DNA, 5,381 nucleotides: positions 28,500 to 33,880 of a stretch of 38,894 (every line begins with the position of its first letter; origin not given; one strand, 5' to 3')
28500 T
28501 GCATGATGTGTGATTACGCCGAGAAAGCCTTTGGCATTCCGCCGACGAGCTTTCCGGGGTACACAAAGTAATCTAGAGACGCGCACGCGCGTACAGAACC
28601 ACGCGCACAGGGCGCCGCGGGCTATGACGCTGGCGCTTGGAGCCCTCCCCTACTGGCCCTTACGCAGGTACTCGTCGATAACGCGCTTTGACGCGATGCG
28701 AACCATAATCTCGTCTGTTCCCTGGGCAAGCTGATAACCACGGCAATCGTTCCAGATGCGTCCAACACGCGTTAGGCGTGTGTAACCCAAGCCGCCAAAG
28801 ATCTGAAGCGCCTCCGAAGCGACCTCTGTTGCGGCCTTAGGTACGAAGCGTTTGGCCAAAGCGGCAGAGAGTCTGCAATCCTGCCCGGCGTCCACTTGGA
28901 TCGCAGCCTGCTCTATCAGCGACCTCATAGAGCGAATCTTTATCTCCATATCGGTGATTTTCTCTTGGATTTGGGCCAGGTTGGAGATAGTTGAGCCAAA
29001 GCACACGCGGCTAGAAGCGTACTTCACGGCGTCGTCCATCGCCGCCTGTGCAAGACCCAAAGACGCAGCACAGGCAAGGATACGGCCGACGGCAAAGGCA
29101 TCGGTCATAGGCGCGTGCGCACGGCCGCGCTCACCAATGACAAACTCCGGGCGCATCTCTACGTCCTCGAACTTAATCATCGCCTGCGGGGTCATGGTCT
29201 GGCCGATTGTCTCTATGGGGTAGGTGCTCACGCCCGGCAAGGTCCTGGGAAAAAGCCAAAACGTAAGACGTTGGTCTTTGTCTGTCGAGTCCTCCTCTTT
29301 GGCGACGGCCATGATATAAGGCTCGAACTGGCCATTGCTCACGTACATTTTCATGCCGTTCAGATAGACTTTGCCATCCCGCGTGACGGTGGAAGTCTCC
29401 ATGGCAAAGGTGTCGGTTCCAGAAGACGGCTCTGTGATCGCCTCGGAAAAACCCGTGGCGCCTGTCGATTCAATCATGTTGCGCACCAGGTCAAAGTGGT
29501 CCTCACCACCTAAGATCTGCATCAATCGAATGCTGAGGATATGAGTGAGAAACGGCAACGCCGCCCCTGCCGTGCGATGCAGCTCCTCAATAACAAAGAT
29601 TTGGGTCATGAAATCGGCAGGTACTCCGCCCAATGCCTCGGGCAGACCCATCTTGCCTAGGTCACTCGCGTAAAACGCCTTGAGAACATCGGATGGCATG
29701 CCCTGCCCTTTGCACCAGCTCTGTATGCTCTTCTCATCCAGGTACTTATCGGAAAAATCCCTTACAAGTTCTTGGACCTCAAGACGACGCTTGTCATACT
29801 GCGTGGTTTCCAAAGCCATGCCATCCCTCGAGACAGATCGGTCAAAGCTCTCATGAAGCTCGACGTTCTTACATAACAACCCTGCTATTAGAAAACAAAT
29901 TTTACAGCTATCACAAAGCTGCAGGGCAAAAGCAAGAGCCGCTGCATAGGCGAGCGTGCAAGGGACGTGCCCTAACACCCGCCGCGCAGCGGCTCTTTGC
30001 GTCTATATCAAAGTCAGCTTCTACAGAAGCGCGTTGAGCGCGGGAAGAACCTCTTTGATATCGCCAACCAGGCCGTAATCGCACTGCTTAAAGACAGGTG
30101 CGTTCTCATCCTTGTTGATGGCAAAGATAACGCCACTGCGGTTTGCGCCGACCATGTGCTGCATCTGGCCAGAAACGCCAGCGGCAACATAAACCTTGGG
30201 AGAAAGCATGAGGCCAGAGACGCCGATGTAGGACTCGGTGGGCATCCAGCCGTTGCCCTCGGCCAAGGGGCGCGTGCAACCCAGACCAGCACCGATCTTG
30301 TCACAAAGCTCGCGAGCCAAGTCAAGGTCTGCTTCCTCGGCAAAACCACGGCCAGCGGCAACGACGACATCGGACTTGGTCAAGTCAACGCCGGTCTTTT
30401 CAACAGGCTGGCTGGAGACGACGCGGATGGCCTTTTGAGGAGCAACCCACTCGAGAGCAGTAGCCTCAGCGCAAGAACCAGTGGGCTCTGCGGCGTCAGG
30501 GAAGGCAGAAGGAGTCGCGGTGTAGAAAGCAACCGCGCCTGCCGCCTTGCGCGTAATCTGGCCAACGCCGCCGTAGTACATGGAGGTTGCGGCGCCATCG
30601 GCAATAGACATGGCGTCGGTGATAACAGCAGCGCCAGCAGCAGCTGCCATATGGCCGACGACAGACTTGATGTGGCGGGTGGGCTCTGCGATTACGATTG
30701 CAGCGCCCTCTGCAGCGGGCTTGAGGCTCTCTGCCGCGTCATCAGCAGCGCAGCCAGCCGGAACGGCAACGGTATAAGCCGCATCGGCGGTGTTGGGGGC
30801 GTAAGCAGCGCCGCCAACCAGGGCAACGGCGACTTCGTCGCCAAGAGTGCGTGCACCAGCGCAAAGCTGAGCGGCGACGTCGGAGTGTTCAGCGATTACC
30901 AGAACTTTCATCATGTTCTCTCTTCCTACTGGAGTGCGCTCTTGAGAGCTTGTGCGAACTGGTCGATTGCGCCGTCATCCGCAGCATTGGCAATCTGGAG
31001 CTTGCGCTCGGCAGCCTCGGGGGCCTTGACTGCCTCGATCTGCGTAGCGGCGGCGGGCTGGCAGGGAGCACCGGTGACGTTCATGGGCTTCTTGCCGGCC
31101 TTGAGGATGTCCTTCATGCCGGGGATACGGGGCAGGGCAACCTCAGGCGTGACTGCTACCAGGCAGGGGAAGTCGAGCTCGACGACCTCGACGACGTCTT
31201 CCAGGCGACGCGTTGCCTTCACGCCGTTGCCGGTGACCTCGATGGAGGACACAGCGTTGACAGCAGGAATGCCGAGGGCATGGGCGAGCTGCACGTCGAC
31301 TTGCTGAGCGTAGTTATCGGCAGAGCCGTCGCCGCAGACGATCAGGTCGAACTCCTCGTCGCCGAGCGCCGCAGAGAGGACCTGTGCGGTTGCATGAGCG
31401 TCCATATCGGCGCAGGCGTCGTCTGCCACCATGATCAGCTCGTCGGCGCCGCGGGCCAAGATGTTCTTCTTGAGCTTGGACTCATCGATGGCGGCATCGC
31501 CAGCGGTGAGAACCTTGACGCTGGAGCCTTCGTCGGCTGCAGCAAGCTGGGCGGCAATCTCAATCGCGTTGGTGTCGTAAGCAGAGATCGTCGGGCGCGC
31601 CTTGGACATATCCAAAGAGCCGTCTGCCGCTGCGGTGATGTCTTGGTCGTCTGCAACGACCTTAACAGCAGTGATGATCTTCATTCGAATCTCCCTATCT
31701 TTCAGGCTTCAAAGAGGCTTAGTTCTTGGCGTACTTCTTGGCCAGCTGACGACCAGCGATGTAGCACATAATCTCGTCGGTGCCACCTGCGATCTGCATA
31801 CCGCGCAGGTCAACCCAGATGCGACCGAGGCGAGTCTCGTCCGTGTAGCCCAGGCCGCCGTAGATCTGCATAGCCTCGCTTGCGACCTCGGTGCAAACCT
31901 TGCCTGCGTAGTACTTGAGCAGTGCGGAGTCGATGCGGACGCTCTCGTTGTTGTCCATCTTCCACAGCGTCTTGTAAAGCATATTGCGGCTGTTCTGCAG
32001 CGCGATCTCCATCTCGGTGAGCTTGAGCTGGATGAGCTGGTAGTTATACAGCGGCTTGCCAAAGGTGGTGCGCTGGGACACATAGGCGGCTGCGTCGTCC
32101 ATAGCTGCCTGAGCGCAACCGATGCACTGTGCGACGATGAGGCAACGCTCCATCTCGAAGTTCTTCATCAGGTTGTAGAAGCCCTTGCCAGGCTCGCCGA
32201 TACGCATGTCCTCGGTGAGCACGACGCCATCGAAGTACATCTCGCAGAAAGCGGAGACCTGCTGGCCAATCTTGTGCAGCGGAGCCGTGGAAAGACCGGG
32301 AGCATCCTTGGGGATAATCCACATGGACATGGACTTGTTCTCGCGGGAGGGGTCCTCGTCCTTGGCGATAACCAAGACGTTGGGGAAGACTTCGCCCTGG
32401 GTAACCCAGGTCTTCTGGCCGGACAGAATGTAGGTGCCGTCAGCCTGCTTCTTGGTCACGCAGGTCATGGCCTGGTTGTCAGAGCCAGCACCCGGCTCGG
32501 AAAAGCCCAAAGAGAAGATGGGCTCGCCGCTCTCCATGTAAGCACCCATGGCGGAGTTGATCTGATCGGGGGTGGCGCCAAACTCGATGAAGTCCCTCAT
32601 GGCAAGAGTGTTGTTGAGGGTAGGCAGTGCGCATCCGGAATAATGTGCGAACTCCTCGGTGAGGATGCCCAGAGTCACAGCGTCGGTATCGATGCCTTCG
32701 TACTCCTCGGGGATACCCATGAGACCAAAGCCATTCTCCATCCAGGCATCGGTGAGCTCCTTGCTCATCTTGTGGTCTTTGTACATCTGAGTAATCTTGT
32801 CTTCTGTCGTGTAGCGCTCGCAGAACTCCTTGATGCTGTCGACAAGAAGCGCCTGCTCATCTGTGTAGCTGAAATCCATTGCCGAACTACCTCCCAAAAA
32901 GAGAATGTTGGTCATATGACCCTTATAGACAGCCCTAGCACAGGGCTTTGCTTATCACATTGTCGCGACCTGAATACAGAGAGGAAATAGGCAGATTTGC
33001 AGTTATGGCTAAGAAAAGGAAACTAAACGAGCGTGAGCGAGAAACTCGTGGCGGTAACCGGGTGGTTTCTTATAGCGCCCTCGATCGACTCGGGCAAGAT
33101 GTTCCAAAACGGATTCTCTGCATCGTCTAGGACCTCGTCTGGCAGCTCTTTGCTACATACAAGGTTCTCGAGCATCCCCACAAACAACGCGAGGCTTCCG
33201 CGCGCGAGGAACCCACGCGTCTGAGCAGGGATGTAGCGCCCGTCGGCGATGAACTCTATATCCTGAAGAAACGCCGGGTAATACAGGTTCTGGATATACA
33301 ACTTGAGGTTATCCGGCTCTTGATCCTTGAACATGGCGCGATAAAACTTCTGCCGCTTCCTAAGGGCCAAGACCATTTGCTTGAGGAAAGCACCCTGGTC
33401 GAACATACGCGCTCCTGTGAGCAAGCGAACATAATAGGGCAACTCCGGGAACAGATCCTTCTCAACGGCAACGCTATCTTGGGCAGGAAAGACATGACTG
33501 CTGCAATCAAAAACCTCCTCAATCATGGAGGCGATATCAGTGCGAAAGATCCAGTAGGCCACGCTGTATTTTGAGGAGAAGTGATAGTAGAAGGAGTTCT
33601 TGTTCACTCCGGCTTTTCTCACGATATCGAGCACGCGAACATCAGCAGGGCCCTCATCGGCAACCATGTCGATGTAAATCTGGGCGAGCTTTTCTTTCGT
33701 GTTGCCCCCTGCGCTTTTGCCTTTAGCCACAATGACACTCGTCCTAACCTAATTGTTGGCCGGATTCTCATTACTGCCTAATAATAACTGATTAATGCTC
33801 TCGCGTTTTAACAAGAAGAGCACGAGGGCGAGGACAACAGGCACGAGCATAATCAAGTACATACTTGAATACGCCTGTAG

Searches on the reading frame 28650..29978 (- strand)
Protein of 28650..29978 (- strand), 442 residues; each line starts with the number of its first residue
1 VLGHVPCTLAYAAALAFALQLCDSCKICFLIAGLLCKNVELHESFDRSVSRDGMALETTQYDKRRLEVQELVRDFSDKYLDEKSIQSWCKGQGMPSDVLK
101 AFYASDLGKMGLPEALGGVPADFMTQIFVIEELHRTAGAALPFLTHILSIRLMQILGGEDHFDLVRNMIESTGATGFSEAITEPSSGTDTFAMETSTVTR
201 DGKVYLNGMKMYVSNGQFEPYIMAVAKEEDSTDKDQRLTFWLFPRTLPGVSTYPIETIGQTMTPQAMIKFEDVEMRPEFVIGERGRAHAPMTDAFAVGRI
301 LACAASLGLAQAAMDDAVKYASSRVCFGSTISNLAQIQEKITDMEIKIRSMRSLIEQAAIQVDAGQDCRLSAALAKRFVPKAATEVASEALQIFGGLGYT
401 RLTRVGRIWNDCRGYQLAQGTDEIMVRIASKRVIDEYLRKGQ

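Call 5: search_protein_families(library=pfam, proteins=[window:28650-29978:-], max_evalue=0.01)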
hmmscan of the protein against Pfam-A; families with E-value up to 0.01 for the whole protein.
window:28650-29978:- (442 aa): 5 families
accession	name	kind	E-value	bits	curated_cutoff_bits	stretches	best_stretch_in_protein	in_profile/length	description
PF00441.29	Acyl-CoA_dh_1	-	1.4e-36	126.3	22.4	1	292-433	8-149/150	Acyl-CoA dehydrogenase, C-terminal domain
PF02770.24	Acyl-CoA_dh_M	-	5.6e-16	58.9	33.3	1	180-273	3-97/97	Acyl-CoA dehydrogenase, middle domain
PF08028.16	Acyl-CoA_dh_2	-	1.5e-13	51.6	22.7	1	301-413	2-124/134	Acyl-CoA dehydrogenase, C-terminal domain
PF02771.21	Acyl-CoA_dh_N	-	3.2e-08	34.4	22.9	1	66-146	5-85/113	Acyl-CoA dehydrogenase, N-terminal domain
PF22924.1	ACOX_C_alpha1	-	0.0014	18.9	27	1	344-428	75-163/169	Acyl-CoA oxidase, C-alpha1 domain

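Call 8: search_protein_families(library=ncbifam, proteins=[window:28650-29978:-], max_evalue=0.001)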
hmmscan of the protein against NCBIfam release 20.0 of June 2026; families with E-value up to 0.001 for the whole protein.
window:28650-29978:- (442 aa): 21 families
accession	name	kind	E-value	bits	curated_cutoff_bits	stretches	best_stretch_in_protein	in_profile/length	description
NF008997.0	PRK12341.1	equivalog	1.7e-99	333.5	537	1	72-437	16-380/382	acyl-CoA dehydrogenase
NF002885.1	PRK03354.1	equivalog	1.6e-60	205.2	540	1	92-437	36-377/378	crotonobetainyl-CoA dehydrogenase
NF042972.1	AcrlCoAredClosAcrC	equivalog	1.6e-48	165.3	640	1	60-434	4-377/378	acryloyl-CoA reductase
NF042439.1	SulpropCoADesulf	equivalog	1.2e-43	149.3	600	1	72-437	4-374/379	3-sulfinopropanoyl-CoA desulfinase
NF045552.1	GlutCoADH_Des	equivalog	2.4e-40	138.9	470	1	67-428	11-374/387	glutaryl-CoA dehydrogenase Acd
NF043006.1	CyhCrbnylCoADH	equivalog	1.7e-36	126.1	650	1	106-434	48-376/380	cyclohexane-1-carbonyl-CoA dehydrogenase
NF058590.1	AcCoDHFadEBacil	equivalog_domain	4.1e-36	124.7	600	1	105-425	63-402/586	acyl-CoA dehydrogenase FadE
TIGR03207.1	cyc_hxne_CoA_dh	equivalog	1.7e-33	115.9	575.35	1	110-431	49-369/372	cyclohexanecarboxyl-CoA dehydrogenase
NF053553.1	prodigi_MBC_PigA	equivalog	1.2e-31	110.2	500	1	63-432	7-378/381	prodigiosin MBC biosynthesis dehydrogenase PigA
NF045652.1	ProlPCPDhRedW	equivalog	1.9e-31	109.2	650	1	108-424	44-364/376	L-prolyl-[peptidyl-carrier protein] dehydrogenase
NF049984.1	Rv1679_FadE16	equivalog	5e-19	68.8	600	1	94-423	25-355/371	Rv1679 family acyl-CoA dehydrogenase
TIGR04022.1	sulfur_SfnB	equivalog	7.3e-18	64.6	430.9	1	91-390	31-328/391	SfnB family sulfur acquisition oxidoreductase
NF052270.1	Staph_DH_FadE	equivalog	1.2e-17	63.7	600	1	173-429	138-389/400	acyl-CoA dehydrogenase FadE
TIGR03203.1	pimD_small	equivalog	4.5e-16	58.9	652.7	1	81-409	24-352/378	pimeloyl-CoA dehydrogenase small subunit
NF037942.1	ac_ACP_DH_MbtN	equivalog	2.1e-14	53.1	700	1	137-429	72-361/376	mycobactin biosynthesis acyl-ACP dehydrogenase MbtN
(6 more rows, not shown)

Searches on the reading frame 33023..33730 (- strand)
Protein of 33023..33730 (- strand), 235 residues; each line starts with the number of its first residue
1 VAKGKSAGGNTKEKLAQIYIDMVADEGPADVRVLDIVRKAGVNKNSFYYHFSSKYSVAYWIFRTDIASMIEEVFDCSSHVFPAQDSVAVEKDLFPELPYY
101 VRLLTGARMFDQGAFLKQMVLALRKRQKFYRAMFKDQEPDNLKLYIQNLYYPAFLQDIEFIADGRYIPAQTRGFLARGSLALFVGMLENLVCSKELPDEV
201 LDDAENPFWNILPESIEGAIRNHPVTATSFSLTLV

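Call 5: search_protein_families(library=pfam, proteins=[window:33023-33730:-], max_evalue=0.01)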
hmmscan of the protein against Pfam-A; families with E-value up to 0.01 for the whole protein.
window:33023-33730:- (235 aa): 2 families
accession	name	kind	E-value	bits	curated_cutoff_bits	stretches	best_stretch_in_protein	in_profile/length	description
PF00440.29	TetR_N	-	2.8e-08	33.9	24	1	24-55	10-41/47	Bacterial regulatory proteins, tetR family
PF14278.11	TetR_C_8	-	0.0002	21.8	26.1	1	115-188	6-79/103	Transcriptional regulator C-terminal region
